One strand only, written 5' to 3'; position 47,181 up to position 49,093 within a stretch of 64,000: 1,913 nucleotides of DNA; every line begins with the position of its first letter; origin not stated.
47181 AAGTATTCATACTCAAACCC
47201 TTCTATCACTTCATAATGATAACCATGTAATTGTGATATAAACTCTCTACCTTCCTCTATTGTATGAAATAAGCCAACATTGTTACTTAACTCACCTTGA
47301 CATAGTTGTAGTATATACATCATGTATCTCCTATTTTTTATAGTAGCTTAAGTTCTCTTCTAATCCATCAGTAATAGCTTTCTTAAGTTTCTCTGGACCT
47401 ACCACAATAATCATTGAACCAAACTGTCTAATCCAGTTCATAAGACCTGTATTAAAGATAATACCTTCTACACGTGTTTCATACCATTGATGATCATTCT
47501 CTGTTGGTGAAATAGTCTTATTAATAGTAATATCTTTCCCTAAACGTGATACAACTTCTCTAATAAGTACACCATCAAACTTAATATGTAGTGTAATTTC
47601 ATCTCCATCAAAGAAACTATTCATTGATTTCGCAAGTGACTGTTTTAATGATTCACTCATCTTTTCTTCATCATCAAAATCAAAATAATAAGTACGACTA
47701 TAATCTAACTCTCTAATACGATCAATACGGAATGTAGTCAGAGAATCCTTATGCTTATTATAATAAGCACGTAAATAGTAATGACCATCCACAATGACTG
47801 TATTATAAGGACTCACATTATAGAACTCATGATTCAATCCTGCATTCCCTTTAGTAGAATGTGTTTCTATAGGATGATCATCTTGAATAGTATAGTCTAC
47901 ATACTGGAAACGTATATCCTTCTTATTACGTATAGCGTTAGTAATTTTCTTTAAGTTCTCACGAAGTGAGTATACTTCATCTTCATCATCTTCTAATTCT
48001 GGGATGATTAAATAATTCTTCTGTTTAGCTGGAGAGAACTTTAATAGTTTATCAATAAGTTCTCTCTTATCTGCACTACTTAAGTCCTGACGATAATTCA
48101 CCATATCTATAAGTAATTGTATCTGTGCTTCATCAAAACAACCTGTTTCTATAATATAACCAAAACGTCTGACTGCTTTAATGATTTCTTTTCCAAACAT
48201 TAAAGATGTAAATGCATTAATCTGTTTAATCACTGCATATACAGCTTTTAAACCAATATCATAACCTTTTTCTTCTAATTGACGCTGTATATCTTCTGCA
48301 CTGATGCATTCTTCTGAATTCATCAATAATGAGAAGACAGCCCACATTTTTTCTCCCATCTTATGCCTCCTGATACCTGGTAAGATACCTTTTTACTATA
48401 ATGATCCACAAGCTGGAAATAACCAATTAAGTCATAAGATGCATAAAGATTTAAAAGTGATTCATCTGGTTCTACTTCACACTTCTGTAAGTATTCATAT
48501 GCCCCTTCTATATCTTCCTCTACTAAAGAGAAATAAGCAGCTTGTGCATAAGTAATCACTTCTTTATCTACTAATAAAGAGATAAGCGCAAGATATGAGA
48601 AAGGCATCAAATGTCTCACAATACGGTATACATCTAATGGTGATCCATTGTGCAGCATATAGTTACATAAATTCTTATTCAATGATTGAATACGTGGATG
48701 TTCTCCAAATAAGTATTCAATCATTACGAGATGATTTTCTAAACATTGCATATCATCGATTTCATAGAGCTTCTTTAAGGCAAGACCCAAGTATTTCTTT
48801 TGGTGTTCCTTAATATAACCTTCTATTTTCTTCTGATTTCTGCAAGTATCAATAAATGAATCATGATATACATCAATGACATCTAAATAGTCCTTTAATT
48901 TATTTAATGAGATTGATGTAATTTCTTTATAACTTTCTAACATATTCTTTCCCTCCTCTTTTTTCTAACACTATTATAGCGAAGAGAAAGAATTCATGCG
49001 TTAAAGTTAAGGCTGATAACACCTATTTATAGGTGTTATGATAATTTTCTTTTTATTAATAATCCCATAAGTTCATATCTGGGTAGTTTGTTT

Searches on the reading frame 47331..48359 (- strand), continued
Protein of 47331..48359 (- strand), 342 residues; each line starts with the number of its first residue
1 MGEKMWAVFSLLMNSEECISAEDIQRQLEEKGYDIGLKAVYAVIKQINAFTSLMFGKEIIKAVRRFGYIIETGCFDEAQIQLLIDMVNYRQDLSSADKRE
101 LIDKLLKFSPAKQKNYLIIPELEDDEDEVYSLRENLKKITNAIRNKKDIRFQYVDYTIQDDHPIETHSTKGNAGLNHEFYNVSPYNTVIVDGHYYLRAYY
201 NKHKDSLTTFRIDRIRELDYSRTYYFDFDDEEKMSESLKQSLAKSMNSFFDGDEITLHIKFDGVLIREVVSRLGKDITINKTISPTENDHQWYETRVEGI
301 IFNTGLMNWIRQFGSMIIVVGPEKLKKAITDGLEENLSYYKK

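Call 94: find_related_loci(query=window:47331-48359:-, collection=viral_contigs, flank=5000)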
Query window:47331-48359:- (342 aa) in viral_contigs; peptide patterns used: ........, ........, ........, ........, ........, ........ (x = any residue, [..] = any of these).
8 stretches matched a pattern, but none encodes a relative of the query by tblastn (E <= 1e-3).

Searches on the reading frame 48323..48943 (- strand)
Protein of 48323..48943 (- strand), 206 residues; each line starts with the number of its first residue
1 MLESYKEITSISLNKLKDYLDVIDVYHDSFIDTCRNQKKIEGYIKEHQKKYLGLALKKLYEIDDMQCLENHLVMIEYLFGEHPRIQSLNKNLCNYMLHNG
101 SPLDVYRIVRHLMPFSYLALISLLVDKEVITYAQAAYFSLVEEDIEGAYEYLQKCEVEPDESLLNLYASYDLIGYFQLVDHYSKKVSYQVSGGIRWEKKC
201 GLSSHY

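Call 3: search_protein_families(library=pfam, proteins=[window:48323-48943:-], max_evalue=0.1)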
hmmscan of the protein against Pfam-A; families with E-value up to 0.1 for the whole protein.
window:48323-48943:- (206 aa): 0 families

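Call 4: search_protein_families(library=padloc, proteins=[window:48323-48943:-], max_evalue=0.1)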
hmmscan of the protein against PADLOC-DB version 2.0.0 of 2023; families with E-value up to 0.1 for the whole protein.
window:48323-48943:- (206 aa): 0 families

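Call 5: search_protein_families(library=phrogs, proteins=[window:48323-48943:-], max_evalue=0.1)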
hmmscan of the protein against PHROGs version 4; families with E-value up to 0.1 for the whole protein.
window:48323-48943:- (206 aa): 1 family
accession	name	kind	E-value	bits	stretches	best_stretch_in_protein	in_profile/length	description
phrog_29530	-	unknown function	0.029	15.5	1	22-61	12-51/60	-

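Call 6: search_protein_families(library=ncbifam, proteins=[window:48323-48943:-], max_evalue=0.1)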
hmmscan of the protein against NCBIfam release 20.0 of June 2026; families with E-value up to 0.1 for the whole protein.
window:48323-48943:- (206 aa): 1 family
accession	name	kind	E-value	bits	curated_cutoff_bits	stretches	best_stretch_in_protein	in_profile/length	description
NF033854.1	esterase_BioV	equivalog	0.031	14.1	150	1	15-90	69-146/167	pimelyl-ACP methyl ester esterase BioV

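Call 14: find_homologous_proteins(query=window:48323-48943:-, max_evalue=0.001)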
Query window:48323-48943:- (206 aa): 10 proteins with E <= 0.001 among 103 candidates.
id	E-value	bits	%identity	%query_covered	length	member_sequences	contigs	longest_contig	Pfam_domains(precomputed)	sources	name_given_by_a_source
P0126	5.9e-123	426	94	100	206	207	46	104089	-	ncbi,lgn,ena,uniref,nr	ncbi:hypothetical protein [uncultured Catenibacterium sp.]|uniref:hypothetical protein n=1 Tax=uncul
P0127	2.6e-97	342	83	92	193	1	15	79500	-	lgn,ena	-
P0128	3.9e-92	326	80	92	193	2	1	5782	-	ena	-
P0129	6.8e-92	325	80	92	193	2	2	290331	-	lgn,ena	-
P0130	2.2e-91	323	79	92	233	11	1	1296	-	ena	-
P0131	1.9e-80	287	96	67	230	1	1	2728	-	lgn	-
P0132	2.8e-59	218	76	69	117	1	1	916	-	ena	-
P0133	1.2e-56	210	98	48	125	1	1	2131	-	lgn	-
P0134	8.5e-52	194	97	46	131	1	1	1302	-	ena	-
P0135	8.6e-35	138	99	33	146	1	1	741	PF03462.24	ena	-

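Call 23: search_solved_structures(query=window:48323-48943:-, max_evalue=10)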
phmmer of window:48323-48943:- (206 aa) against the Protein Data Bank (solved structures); distinct sequences matched with E-value up to 10: 3.
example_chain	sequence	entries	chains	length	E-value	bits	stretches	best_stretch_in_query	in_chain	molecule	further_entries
6spf_F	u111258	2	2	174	2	11.3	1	61-118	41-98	50S ribosomal protein L5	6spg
7unr_F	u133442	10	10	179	2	11.3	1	61-118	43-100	50S ribosomal protein L5 | Large ribosomal subunit protein uL5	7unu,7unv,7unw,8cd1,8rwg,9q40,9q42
6spd_F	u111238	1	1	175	2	11.3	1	61-118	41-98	50S ribosomal protein L5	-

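Call 46: find_related_loci(query=A4, collection=genome_contigs, flank=8000)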
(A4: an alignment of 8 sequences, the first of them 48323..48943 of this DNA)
Query A4 (206 aa) in genome_contigs; peptide patterns used: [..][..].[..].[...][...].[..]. (x = any residue, [..] = any of these).
13 stretches matched a pattern; 6 encode a relative of the query (tblastn E <= 1e-3); 6 distinct loci.
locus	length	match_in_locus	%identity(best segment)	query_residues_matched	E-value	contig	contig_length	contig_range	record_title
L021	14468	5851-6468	98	1-206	8e-136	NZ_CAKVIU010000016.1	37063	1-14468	MAG: uncultured Catenibacterium sp. isolate REFINED_METABAT215_TOP10_CONTIGS_1500_ASSEMBLY_K77_MERGED__Hadza_MoBio_hadza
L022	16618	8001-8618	98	1-206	4e-135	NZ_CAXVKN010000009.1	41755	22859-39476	Catenibacterium mitsuokai DSM 15897 isolate CC00598 CC00598_9_NODE_9_length_41755_cov_259.215221, whole genome shotgun s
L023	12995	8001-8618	95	1-206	8e-132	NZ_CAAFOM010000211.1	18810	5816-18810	MAG: uncultured Catenibacterium sp. isolate HGM09799, whole genome shotgun sequence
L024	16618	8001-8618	94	1-206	5e-129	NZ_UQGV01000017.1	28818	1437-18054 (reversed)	Uncultured Catenibacterium sp. isolate UMGS269, whole genome shotgun sequence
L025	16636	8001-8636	34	1-206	6e-32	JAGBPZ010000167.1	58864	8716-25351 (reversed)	MAG: Erysipelotrichaceae bacterium isolate RGIG9341 Yak_Abomasum-3__c1202862, whole genome shotgun sequence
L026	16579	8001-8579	36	1-191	2e-30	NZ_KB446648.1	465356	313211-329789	Eggerthia catenaformis OT 569 = DSM 20559 strain OT 569 acdBZ-supercont1.3, whole genome shotgun sequence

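Call 51: find_related_loci(query=A5, collection=metagenome_contigs, flank=5000)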
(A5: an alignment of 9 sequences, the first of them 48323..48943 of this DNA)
Query A5 (206 aa) in metagenome_contigs; peptide patterns used: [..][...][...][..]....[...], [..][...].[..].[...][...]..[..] (x = any residue, [..] = any of these).
599 stretches matched a pattern (row limit reached: there are more); 33 encode a relative of the query (tblastn E <= 1e-3); 33 distinct loci.
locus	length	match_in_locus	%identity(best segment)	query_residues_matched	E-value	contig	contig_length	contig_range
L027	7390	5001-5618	99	1-206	1e-135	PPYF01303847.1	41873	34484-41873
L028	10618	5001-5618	99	1-206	1e-135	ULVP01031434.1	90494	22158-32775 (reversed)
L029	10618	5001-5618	98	1-206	5e-135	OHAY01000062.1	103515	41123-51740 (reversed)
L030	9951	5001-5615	99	1-205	6e-135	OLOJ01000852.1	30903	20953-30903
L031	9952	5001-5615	99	1-205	6e-135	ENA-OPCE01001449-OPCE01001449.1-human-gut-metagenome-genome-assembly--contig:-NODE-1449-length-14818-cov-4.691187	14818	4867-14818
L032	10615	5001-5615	99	1-205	6e-135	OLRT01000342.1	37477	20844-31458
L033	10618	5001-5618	98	1-206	1e-134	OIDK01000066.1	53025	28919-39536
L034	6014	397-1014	98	1-206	1e-133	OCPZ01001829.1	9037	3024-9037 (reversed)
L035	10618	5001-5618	98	1-206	1e-133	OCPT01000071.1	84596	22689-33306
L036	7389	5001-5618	97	1-206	4e-133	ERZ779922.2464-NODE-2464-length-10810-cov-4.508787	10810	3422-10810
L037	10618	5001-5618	97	1-206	4e-133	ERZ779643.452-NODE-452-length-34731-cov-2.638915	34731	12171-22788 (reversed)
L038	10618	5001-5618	97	1-206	4e-133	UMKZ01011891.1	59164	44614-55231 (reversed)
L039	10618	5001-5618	97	1-206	4e-133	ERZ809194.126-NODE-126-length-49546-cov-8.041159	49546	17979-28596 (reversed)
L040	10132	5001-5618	97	1-206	2e-132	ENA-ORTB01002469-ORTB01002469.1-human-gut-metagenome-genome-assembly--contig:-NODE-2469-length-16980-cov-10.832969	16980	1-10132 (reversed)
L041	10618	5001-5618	97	1-206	3e-132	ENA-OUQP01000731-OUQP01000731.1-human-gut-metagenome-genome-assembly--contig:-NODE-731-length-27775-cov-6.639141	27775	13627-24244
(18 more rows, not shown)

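Call 52: find_related_loci(query=A5, collection=viral_contigs, flank=5000)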
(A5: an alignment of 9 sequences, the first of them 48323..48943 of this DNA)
Query A5 (206 aa) in viral_contigs; peptide patterns used: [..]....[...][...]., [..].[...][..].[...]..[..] (x = any residue, [..] = any of these).
90 stretches matched a pattern, but none encodes a relative of the query by tblastn (E <= 1e-3).

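Call 60: search_solved_structures(query=A6, max_evalue=10)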
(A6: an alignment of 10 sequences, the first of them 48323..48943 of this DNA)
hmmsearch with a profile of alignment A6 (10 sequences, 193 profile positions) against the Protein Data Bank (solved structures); distinct sequences matched with E-value up to 10: 4.
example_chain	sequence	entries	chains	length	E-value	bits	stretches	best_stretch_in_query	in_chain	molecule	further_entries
9qpq_H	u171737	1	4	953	0.014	18.6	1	105-159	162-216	Coatomer subunit beta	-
5a1u_G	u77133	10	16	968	0.014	18.5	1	105-159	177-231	COATOMER SUBUNIT BETA | COATOMER SUBUNIT BETA'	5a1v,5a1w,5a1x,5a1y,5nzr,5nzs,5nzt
3bpt_A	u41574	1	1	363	0.84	12.7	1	17-66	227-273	3-hydroxyisobutyryl-CoA hydrolase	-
3ro3_A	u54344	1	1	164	1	12.4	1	135-192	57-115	G-protein-signaling modulator 2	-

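Call 68: predict_structure(alignment_id=A7)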
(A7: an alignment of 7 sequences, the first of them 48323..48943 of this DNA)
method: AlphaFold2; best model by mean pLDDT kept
length: 206 residues; sequences in the alignment: 7
mean_pLDDT: 56.2   pTM: 0.49
mean pLDDT of the five models: 56.2, 54.1, 45.8, 41.4, 39.8
residues with pLDDT >= 90: 9; 70-90: 54; 50-70: 50; < 50: 93
segments of 3 or more residues with pLDDT < 50: 109-120, 138-206
pLDDT, mean of each block of 10 residues (from residue 1): 60 88 74 89 85 72 71 82 64 59 49 46 51 50 44 43 35 29 27 24 24
secondary structure, 60 per line:
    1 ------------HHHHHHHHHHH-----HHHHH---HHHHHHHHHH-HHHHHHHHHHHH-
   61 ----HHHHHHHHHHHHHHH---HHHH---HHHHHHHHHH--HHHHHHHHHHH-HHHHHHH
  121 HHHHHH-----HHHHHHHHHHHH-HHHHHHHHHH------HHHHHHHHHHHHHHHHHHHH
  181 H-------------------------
elements in order: H13-23 H29-33 H37-46 H48-59 H65-79 H83-86 H90-99 H102-112 H114-126 H132-143 H145-154 H161-181

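Call 80: search_protein_families(library=pfam, alignment_id=A6, max_evalue=1)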
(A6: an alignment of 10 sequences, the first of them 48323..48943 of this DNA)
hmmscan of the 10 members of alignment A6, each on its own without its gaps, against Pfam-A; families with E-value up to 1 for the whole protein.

A. member 1, window:48323-48943:- (206 aa): 0 families

B. families by the number of members that match (of 10 scanned): 3 families
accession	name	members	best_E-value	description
PF16278.11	zf-C2HE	1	0.015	C2HE / C2H2 / C2HC zinc-binding finger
PF13901.12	RH_dom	1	0.075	Rubicon Homology Domain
PF19225.6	Spo16_N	1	0.19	Spo16 protein, N-terminal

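Call 82: search_dna_similar(query=window:48323-48943:-, collection=plasmids, mode=protein, max_evalue=0.001)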
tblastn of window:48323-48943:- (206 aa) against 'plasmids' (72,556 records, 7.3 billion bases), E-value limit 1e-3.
No match.
